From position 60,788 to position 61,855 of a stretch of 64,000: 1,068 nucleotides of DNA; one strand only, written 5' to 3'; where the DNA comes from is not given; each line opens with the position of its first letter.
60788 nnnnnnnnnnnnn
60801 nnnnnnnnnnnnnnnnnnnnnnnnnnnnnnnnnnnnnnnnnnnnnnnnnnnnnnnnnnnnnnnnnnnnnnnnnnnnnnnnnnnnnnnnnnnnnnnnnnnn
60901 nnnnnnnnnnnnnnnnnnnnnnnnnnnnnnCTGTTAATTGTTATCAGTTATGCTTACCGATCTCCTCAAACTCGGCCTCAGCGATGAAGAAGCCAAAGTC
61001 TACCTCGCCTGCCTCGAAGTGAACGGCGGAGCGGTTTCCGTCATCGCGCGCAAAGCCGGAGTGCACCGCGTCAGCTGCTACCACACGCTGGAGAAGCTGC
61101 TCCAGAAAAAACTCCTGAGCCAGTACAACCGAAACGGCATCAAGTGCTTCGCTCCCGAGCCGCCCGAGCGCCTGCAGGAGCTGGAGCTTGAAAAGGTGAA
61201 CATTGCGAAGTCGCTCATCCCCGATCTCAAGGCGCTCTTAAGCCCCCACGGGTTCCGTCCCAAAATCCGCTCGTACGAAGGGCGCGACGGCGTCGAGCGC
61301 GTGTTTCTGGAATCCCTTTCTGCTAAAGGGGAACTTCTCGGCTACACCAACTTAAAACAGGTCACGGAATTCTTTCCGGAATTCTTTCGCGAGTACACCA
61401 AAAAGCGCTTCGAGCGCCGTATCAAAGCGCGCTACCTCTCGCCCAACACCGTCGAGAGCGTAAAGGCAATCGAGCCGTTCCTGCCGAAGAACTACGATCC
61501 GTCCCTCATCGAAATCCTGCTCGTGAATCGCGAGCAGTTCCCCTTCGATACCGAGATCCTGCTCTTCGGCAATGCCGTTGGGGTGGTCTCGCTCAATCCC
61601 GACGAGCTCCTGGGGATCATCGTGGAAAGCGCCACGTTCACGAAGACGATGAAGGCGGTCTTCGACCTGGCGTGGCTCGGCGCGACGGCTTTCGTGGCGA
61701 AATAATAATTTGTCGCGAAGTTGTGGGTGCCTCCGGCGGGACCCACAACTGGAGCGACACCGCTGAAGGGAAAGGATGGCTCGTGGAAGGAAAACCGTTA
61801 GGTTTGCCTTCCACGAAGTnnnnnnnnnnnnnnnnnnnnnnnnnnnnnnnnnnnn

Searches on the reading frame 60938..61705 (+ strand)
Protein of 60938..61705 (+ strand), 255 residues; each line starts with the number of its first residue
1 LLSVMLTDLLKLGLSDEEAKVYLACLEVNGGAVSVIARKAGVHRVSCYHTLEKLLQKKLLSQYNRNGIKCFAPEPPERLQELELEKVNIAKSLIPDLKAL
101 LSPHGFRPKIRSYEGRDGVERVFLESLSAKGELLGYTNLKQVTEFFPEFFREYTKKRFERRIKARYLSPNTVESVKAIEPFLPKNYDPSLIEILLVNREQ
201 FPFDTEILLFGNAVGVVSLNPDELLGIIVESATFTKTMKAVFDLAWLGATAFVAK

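Call 65: search_protein_families(library=pfam, proteins=[window:60938-61705:+], max_evalue=0.01)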
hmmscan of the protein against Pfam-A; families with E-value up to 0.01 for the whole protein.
window:60938-61705:+ (255 aa): 1 family
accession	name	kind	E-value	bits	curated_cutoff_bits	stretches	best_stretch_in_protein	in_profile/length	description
PF01978.25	TrmB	-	6.1e-09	36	25.6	1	9-73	1-64/68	Sugar-specific transcriptional regulator TrmB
